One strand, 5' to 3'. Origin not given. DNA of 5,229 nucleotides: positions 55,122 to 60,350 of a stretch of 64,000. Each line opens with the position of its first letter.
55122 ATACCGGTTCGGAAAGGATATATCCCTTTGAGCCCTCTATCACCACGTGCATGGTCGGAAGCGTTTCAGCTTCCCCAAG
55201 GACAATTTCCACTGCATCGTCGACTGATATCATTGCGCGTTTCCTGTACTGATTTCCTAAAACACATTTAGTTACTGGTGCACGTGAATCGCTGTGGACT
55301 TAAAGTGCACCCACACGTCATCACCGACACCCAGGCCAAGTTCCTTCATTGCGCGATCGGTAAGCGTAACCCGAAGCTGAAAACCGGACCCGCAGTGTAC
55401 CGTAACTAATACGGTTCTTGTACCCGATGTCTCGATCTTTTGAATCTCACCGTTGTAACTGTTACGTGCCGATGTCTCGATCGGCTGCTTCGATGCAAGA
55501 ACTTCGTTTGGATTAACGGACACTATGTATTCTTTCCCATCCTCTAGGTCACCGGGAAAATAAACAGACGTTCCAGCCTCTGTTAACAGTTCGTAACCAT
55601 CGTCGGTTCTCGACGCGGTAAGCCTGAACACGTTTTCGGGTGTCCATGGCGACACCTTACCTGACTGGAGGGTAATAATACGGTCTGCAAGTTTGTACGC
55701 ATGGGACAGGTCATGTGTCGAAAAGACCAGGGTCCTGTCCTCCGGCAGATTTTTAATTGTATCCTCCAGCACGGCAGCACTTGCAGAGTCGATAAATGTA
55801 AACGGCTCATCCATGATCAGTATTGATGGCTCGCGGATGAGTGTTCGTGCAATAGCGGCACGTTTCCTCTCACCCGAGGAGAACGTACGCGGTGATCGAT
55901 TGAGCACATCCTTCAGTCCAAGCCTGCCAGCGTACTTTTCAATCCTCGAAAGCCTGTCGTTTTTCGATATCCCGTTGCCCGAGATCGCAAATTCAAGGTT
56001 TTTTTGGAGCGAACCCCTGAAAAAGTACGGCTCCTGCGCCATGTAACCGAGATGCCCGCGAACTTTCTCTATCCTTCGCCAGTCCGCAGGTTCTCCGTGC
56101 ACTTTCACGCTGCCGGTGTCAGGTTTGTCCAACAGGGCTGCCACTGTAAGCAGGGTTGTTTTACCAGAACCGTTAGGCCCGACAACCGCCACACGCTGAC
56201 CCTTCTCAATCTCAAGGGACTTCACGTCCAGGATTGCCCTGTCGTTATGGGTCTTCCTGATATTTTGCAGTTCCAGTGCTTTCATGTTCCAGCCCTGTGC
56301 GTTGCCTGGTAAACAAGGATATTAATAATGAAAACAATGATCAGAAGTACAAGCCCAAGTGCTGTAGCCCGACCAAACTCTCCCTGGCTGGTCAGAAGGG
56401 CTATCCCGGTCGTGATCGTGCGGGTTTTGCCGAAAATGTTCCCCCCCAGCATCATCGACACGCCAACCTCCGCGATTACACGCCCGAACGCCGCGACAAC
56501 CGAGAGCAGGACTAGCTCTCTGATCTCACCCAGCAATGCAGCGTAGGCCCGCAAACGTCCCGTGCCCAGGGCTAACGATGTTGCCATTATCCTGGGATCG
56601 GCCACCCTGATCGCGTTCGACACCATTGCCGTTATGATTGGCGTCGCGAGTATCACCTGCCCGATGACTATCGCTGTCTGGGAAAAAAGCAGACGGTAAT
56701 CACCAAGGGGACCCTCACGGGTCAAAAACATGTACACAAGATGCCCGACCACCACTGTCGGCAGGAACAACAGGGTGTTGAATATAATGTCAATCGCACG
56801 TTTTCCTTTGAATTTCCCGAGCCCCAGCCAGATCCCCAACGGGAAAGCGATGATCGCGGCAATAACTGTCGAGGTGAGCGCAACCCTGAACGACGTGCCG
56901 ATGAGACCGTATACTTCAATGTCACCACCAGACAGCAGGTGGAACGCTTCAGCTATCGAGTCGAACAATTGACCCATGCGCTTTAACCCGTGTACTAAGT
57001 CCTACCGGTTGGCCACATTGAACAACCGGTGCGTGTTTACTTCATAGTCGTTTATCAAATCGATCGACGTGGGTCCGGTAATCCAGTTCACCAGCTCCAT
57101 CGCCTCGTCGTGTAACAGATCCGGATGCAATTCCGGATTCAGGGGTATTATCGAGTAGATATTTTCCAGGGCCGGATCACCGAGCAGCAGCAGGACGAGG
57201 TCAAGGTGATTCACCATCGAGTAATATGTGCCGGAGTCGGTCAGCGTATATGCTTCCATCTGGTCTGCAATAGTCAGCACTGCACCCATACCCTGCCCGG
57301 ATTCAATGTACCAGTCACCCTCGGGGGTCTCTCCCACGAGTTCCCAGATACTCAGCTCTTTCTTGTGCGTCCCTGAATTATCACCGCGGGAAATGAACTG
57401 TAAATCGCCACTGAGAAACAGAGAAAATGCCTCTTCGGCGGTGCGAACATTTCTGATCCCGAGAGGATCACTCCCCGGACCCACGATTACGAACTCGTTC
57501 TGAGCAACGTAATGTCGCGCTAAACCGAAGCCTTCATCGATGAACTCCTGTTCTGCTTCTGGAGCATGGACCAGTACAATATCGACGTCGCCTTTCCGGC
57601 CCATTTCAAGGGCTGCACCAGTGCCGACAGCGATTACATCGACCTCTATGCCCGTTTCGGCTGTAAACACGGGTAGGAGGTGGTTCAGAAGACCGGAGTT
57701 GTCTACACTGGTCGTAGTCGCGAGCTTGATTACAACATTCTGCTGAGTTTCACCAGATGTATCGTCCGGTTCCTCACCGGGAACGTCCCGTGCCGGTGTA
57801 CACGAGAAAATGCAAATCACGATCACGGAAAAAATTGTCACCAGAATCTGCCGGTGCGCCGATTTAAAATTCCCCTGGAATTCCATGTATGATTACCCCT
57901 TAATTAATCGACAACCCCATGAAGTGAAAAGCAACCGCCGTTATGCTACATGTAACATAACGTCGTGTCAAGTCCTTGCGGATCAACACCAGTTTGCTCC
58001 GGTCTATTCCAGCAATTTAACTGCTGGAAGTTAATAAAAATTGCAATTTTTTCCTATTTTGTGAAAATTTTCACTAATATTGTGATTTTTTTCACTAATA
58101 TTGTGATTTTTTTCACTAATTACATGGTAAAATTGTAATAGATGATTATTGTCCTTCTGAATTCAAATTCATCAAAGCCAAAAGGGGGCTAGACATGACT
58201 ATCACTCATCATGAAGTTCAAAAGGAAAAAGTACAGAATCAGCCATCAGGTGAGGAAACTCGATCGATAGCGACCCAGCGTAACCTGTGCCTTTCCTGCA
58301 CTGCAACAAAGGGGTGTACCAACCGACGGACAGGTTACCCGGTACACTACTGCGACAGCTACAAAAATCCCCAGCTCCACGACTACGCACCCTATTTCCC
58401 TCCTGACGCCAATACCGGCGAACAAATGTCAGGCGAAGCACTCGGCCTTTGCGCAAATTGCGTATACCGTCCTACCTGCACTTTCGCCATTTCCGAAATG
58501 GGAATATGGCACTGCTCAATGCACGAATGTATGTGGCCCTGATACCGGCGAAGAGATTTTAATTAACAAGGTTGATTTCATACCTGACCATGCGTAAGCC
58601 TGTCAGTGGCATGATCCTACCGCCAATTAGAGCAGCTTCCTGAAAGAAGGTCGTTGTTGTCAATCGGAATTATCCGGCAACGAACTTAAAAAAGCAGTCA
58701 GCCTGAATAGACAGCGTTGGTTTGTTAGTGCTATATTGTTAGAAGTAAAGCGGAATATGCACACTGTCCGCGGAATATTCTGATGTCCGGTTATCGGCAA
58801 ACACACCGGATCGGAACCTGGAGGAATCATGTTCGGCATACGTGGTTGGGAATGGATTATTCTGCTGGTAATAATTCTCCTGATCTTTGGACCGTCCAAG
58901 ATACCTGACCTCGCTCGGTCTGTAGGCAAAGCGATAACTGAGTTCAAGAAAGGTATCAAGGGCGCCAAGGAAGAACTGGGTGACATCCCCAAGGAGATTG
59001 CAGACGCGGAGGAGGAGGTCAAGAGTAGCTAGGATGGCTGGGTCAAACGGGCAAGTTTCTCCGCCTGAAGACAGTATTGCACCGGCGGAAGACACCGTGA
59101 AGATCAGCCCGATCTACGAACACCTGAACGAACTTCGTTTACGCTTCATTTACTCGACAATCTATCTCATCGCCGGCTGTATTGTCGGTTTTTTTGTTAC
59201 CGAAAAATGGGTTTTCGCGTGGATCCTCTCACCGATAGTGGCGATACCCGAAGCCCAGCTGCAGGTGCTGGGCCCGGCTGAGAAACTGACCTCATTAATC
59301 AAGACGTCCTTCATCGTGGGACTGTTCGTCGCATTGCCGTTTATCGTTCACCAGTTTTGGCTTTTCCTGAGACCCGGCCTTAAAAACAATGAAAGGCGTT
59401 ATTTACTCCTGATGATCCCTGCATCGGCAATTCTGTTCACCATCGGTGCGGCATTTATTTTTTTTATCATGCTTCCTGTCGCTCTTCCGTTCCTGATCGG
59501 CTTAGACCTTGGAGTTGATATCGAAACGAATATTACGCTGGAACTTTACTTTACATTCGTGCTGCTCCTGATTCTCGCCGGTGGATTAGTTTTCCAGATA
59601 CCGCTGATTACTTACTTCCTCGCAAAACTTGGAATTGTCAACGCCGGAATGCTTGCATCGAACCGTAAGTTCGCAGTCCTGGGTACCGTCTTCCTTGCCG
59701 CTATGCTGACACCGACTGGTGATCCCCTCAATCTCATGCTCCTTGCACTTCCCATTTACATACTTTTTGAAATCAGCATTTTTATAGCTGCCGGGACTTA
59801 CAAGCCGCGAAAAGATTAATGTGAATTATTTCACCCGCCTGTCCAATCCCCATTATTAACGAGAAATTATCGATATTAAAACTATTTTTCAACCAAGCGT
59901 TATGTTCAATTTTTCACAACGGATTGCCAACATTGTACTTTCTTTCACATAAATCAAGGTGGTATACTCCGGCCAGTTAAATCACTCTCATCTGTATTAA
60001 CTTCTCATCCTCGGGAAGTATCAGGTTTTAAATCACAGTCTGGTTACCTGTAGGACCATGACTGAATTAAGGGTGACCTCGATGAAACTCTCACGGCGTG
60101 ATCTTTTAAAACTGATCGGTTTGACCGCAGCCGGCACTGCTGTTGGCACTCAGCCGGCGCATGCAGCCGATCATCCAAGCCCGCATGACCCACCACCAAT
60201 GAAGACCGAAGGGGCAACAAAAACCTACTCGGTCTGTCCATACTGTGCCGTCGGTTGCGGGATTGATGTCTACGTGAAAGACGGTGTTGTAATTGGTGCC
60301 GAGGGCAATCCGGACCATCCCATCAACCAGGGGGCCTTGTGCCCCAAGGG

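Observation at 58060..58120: Three helically phased TGTGA-N6-TCACT sites generated by a 21-bp tandem duplication in a divergent promoter region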

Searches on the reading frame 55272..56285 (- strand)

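Call 4: search_protein_families(library=pfam, proteins=[window:55272-56285:-])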
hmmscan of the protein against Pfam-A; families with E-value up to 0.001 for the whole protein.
window:55272-56285:- (337 aa): 6 families
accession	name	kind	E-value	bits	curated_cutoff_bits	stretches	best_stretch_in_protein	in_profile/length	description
PF00005.33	ABC_tran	-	7.4e-30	104.8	25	1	23-162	5-136/137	ABC transporter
PF03459.23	TOBE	-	2.1e-11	44.3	22.3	1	271-335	1-64/64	TOBE domain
PF13304.12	AAA_21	-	1e-10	42.6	27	1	68-193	166-300/304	AAA domain, putative AbiEii toxin, Type IV TA system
PF08402.16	TOBE_2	-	5.9e-05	23.6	21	1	271-335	12-75/76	TOBE domain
PF00270.35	DEAD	-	0.00018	21.7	26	0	26-52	11-39/167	DEAD/DEAH box helicase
PF13555.12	AAA_29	-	0.00038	20.6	27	0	22-52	15-46/61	P-loop containing region of AAA domain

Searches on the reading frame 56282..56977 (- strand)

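Call 4: search_protein_families(library=pfam, proteins=[window:56282-56977:-])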
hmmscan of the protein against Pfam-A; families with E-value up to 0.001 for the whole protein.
window:56282-56977:- (231 aa): 1 family
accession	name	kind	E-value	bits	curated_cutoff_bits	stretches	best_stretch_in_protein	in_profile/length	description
PF00528.27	BPD_transp_1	-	1.5e-09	38.3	26.4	1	45-223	2-176/184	Binding-protein-dependent transport system inner membrane component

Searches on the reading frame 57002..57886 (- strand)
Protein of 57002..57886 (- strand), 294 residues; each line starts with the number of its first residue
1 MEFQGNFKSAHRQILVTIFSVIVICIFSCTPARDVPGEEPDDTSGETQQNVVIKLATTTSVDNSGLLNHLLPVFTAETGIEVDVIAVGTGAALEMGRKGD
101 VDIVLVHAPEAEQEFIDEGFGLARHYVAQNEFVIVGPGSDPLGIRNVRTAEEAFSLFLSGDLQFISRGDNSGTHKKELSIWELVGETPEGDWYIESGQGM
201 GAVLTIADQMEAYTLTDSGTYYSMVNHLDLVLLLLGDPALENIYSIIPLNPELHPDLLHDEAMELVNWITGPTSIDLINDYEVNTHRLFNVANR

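Call 4: search_protein_families(library=pfam, proteins=[window:57002-57886:-])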
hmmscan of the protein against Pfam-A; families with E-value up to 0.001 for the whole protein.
window:57002-57886:- (294 aa): 3 families
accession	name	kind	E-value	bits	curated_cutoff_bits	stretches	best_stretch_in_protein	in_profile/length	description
PF12849.12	PBP_like_2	-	2.4e-35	123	27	1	50-271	7-265/267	PBP superfamily domain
PF13531.11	SBP_bac_11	-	1e-07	32.4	25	1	65-149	11-98/227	Bacterial extracellular solute-binding protein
PF12727.12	PBP_like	-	0.00035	20.2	27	1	77-174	8-106/193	PBP superfamily domain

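Call 23: search_protein_families(library=ncbifam, proteins=[window:57002-57886:-], max_evalue=0.00001)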
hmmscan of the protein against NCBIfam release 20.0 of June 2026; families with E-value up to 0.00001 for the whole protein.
window:57002-57886:- (294 aa): 1 family
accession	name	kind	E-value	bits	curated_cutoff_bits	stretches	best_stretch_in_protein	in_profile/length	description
NF041772.1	tung_bind_TupA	equivalog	7.1e-63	212.5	400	1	51-291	15-260/266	tungstate ABC transporter substrate-binding protein TupA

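Call 61: find_related_loci(query=window:57002-57886:-, collection=metagenome_contigs, flank=2500)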
Query window:57002-57886:- (294 aa) in metagenome_contigs; peptide patterns used: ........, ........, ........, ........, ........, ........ (x = any residue, [..] = any of these).
600 stretches matched a pattern (row limit reached: there are more); 33 encode a relative of the query (tblastn E <= 1e-3); 33 distinct loci.
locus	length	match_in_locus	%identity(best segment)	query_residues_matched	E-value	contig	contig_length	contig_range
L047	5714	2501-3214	53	53-289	2e-74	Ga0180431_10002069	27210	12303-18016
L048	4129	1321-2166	41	6-289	3e-73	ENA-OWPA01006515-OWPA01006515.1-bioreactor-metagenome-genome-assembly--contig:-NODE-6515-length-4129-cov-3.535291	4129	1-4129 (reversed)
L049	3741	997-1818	43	7-284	5e-73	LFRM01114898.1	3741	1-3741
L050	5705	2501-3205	52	48-281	3e-72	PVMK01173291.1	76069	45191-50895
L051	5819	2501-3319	43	7-283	3e-72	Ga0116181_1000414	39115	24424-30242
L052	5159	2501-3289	43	10-286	7e-70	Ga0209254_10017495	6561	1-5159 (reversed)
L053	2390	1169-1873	50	50-286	4e-70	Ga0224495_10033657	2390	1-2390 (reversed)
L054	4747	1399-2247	41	12-286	4e-68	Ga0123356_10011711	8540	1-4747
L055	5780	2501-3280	42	26-281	9e-68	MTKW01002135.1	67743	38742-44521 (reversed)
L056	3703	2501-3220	45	53-289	2e-67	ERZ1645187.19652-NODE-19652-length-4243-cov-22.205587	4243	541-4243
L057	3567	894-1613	46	53-289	4e-67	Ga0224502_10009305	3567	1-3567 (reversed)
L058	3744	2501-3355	40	11-286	1e-66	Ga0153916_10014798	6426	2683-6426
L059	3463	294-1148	40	11-286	8e-67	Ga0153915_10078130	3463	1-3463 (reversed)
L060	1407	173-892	46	53-286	3e-70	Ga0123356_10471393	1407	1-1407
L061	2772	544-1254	46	53-289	9e-67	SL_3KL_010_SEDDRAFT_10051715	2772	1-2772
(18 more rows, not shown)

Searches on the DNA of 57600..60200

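Call 70: search_rna_families(source=window, start=57600, end=60200, threshold=evalue, max_evalue=1)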
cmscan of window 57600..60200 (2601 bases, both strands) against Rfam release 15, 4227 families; matches with E-value up to 1: 1.
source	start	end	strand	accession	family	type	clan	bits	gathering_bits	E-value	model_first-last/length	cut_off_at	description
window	57926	58127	-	RF02852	Ysr206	Gene; sRNA;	-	16.4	124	0.34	1-312/312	no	Yersinia sRNA 206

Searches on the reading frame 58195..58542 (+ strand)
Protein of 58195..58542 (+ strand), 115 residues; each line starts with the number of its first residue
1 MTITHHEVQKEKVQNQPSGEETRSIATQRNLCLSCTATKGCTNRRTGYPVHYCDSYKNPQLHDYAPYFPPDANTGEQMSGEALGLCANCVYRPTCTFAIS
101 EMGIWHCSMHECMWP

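Call 4: search_protein_families(library=pfam, proteins=[window:58195-58542:+])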
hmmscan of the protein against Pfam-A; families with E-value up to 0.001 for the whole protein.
window:58195-58542:+ (115 aa): 0 families

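Call 23: search_protein_families(library=ncbifam, proteins=[window:58195-58542:+], max_evalue=0.00001)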
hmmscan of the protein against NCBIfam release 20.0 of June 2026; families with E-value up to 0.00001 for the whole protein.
window:58195-58542:+ (115 aa): 0 families

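Call 60: find_related_loci(query=window:58195-58542:+, collection=metagenome_contigs, flank=3000)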
Query window:58195-58542:+ (115 aa) in metagenome_contigs; peptide patterns used: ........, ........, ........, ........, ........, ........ (x = any residue, [..] = any of these).
54 stretches matched a pattern, but none encodes a relative of the query by tblastn (E <= 1e-3).

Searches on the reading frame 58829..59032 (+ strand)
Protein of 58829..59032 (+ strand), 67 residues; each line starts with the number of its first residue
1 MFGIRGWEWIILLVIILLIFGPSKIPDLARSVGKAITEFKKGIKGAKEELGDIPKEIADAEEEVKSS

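Call 55: search_protein_families(library=pfam, max_evalue=0.00001, proteins=[window:58829-59032:+])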
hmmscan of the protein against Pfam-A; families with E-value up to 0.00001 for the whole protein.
window:58829-59032:+ (67 aa): 1 family
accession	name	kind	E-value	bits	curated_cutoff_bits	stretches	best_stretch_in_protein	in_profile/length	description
PF02416.21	TatA_B_E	-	1.6e-19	69.3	21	1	6-50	3-47/53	mttA/Hcf106 family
